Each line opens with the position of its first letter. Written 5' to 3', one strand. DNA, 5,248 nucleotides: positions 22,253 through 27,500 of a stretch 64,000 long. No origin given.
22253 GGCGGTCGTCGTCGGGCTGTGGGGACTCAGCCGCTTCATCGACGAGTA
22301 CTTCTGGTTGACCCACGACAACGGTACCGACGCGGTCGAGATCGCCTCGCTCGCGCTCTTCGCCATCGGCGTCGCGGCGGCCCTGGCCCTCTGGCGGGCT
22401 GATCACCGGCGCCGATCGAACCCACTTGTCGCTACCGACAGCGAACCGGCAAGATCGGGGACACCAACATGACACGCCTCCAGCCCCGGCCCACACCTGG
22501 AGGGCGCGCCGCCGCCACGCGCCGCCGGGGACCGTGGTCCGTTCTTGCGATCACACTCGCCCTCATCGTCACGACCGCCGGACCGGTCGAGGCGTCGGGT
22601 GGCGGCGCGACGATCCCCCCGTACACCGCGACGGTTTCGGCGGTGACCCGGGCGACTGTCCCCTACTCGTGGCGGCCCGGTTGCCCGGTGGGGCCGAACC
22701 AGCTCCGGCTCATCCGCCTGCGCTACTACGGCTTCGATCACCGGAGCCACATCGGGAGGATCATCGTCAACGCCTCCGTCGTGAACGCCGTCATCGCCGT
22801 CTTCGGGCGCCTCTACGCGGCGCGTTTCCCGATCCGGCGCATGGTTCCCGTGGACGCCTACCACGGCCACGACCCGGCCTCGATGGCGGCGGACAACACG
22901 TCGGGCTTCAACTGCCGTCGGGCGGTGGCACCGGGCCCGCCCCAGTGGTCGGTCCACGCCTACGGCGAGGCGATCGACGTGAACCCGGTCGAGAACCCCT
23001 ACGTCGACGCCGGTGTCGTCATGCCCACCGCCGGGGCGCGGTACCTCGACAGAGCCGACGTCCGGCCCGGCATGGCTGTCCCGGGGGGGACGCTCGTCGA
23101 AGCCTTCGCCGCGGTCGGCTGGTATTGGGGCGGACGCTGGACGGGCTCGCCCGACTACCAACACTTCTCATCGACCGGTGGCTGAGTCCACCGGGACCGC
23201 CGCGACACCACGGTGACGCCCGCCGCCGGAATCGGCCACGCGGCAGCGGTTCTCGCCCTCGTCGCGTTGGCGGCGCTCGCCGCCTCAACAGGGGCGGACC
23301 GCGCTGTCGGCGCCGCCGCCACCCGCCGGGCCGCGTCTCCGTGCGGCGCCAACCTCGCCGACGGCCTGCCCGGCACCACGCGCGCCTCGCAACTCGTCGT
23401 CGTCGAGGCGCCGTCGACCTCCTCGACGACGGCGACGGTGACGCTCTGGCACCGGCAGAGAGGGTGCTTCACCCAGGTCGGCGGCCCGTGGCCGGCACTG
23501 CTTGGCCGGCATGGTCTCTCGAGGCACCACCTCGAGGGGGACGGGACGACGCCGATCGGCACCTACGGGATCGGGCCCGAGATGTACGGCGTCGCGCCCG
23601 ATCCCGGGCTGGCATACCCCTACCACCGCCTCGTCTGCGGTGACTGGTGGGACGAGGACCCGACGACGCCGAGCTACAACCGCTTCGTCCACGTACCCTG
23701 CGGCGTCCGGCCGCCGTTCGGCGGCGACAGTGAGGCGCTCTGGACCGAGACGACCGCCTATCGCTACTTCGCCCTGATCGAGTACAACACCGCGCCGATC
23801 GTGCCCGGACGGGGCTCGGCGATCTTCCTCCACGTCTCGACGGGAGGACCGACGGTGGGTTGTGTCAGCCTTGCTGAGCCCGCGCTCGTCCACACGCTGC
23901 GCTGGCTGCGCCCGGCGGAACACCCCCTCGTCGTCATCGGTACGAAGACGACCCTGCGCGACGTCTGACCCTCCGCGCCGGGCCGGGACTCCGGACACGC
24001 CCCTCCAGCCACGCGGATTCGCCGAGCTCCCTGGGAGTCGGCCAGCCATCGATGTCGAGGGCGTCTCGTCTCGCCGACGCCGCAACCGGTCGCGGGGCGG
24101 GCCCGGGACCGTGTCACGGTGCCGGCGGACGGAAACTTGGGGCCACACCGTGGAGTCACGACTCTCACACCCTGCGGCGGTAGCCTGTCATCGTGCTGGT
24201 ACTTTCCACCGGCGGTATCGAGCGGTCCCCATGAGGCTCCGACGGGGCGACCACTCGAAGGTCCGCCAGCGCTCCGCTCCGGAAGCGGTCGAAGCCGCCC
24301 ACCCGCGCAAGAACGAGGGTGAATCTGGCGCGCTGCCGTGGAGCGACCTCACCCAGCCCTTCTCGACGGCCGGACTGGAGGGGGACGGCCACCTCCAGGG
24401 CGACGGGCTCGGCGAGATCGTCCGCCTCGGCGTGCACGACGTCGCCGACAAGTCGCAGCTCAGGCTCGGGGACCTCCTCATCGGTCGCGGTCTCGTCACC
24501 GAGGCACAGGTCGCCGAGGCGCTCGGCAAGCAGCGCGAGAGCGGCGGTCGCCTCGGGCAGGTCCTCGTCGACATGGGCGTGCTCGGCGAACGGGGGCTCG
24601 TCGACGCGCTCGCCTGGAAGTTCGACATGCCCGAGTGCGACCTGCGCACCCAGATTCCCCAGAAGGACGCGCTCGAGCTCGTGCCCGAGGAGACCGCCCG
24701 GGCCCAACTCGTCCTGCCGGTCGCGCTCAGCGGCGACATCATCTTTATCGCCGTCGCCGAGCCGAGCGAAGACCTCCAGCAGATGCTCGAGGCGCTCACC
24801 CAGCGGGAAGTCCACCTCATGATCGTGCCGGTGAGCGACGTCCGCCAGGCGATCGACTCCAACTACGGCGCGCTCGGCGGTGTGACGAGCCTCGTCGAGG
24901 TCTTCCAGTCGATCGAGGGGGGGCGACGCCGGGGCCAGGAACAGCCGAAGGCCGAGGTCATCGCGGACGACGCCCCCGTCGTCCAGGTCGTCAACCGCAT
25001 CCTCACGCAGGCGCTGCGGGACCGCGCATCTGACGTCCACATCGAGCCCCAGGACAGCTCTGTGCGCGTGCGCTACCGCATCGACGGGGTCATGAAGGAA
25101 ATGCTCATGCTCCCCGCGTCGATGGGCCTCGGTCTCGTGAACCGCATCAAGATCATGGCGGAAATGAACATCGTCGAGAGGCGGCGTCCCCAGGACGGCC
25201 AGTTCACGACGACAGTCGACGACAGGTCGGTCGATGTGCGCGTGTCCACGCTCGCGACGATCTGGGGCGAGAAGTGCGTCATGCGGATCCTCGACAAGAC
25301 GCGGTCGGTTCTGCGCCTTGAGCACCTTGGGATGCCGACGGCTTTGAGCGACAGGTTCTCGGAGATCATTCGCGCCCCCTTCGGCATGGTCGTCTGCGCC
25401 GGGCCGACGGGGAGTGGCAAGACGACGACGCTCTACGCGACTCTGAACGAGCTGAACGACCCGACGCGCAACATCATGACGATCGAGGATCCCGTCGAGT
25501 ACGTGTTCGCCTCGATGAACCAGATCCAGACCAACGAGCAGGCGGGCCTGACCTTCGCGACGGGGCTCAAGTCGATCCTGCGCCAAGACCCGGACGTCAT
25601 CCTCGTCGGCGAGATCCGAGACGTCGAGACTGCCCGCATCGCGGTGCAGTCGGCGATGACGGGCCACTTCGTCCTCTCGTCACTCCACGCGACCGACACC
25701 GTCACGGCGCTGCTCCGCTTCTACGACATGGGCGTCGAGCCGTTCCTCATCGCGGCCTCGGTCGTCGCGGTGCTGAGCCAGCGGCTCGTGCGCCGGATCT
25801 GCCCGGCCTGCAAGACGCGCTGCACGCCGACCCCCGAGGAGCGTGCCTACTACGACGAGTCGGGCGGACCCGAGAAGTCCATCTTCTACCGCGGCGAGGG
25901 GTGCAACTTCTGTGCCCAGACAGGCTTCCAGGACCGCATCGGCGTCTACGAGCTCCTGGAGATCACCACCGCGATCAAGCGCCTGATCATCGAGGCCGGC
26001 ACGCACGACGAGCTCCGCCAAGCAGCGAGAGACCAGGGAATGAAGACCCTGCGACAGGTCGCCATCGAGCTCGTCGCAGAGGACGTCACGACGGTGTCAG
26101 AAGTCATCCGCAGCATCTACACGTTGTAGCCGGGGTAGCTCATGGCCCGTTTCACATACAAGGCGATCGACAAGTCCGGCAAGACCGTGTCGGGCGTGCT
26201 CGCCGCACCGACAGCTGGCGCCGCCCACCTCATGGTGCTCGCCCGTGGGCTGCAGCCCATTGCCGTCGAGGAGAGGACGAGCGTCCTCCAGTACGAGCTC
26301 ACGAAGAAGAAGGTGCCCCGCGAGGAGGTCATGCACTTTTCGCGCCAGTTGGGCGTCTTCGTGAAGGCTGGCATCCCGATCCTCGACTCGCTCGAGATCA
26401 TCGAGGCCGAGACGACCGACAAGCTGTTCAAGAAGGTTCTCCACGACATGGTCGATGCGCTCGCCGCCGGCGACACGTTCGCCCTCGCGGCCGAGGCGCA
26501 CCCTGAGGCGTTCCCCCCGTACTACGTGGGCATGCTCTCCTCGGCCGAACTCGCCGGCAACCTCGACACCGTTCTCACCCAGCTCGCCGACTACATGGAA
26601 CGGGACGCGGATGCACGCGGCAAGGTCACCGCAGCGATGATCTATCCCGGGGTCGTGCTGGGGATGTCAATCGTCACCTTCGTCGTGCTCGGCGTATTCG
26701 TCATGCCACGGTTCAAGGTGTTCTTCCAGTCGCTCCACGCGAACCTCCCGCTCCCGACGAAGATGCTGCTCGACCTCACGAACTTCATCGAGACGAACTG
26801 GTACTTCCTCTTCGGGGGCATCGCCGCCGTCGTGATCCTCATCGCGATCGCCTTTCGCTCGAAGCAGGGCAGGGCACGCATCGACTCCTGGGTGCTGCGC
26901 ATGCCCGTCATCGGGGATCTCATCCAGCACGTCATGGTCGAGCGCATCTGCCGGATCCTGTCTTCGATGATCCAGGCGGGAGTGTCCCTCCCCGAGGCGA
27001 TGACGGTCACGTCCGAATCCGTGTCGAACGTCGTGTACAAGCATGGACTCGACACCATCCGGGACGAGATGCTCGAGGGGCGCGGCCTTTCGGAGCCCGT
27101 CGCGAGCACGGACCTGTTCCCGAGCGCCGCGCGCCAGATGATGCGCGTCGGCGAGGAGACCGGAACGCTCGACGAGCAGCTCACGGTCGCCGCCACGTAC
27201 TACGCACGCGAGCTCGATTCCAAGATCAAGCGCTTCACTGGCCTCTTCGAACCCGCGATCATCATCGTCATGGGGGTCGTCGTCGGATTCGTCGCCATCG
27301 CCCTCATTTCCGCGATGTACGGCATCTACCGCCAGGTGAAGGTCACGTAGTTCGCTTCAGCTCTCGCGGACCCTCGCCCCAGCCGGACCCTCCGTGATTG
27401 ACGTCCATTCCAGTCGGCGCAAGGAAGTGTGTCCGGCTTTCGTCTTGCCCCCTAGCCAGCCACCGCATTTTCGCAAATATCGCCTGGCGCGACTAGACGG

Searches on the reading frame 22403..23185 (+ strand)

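Call 8: search_protein_families(library=pfam, max_evalue=0.01, proteins=[window:22403-23185:+])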
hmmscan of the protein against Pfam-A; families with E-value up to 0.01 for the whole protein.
window:22403-23185:+ (260 aa): 1 family
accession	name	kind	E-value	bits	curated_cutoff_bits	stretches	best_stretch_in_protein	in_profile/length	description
PF13539.11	Peptidase_M15_4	-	1.3e-20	74.2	25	1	179-256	3-69/70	D-alanyl-D-alanine carboxypeptidase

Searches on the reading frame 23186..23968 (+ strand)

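Call 8: search_protein_families(library=pfam, max_evalue=0.01, proteins=[window:23186-23968:+])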
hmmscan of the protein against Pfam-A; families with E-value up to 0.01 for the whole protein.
window:23186-23968:+ (260 aa): 1 family
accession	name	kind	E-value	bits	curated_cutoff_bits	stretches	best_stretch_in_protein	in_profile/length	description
PF03734.19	YkuD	-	1.9e-05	25.7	23.4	1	101-244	25-141/146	L,D-transpeptidase catalytic domain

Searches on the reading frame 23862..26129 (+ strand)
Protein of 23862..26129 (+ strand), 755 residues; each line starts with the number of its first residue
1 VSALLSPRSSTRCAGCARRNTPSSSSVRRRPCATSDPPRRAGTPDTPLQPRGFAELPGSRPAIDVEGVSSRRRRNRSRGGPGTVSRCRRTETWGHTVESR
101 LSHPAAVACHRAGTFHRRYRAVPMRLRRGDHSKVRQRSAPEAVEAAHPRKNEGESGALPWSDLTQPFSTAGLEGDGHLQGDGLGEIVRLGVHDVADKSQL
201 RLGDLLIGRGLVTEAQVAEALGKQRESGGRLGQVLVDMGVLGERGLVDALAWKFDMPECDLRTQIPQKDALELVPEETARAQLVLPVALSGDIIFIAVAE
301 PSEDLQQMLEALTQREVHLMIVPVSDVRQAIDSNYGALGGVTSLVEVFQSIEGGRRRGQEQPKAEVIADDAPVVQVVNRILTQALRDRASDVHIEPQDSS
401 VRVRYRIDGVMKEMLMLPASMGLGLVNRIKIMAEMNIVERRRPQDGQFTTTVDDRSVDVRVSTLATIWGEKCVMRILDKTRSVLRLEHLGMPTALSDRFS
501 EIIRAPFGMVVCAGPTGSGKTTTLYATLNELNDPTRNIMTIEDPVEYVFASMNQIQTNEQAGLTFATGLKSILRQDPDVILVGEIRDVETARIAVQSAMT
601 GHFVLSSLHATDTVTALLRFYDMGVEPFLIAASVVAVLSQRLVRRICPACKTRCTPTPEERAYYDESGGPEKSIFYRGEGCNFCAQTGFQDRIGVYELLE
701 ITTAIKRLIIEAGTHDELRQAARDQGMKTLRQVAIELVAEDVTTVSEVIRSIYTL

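Call 8: search_protein_families(library=pfam, max_evalue=0.01, proteins=[window:23862-26129:+])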
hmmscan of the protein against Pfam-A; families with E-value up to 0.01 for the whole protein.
window:23862-26129:+ (755 aa): 3 families
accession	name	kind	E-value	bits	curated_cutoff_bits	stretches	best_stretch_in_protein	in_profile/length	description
PF00437.27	T2SSE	-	9.4e-126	419.8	24.9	1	368-750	3-370/370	Type II/IV secretion system protein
PF05157.20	MshEN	-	8.2e-13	48.6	23.1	1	254-338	1-87/90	MshEN domain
PF25199.1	nSTAND_NTPase5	-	0.0027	18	34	0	508-558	42-93/145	Novel STAND NTPase 5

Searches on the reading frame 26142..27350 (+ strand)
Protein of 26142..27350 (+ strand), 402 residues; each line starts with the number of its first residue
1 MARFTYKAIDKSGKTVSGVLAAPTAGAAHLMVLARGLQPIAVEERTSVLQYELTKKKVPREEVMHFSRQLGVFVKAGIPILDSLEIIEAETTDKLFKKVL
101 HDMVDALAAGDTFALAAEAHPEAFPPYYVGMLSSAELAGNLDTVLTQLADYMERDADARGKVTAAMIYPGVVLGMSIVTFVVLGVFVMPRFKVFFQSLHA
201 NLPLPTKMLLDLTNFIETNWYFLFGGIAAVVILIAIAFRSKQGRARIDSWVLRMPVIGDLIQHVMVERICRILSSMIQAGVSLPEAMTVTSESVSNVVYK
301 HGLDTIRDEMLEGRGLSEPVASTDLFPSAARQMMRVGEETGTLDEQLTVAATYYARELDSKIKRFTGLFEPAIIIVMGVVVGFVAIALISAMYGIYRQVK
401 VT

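Call 8: search_protein_families(library=pfam, max_evalue=0.01, proteins=[window:26142-27350:+])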
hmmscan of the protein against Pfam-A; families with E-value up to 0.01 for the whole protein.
window:26142-27350:+ (402 aa): 1 family
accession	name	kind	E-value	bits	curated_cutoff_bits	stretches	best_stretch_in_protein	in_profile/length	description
PF00482.28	T2SSF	-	2.4e-55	186.3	25.2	2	66-189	1-125/125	Type II secretion system (T2SS), protein F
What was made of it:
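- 26142..27350 (+): pilC, the platform protein (T2SSF). Call 8.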

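Call 51: find_encoding_contigs(protein=window:26142-27350:+, flank=1000, max_places=3)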
Protein window:26142-27350:+ (402 aa): 6 contigs read that carry it; 3 places shown.
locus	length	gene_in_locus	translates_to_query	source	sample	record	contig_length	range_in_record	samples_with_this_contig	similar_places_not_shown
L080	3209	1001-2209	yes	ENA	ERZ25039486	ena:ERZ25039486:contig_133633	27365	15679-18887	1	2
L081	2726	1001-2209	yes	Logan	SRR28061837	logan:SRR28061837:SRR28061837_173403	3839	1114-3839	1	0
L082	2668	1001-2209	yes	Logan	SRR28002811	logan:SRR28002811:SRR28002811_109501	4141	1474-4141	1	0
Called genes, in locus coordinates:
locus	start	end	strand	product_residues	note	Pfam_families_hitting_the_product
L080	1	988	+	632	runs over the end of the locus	PF05157:MshEN, PF00437:T2SSE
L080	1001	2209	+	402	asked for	PF28597:T2SSF_N, PF00482:T2SSF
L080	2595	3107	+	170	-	PF07963:N_methyl (weak)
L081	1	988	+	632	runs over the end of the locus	PF05157:MshEN, PF00437:T2SSE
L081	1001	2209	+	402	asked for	PF28597:T2SSF_N, PF00482:T2SSF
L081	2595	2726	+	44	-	?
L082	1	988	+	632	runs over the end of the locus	PF05157:MshEN, PF00437:T2SSE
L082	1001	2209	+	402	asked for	PF28597:T2SSF_N, PF00482:T2SSF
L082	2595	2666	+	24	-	?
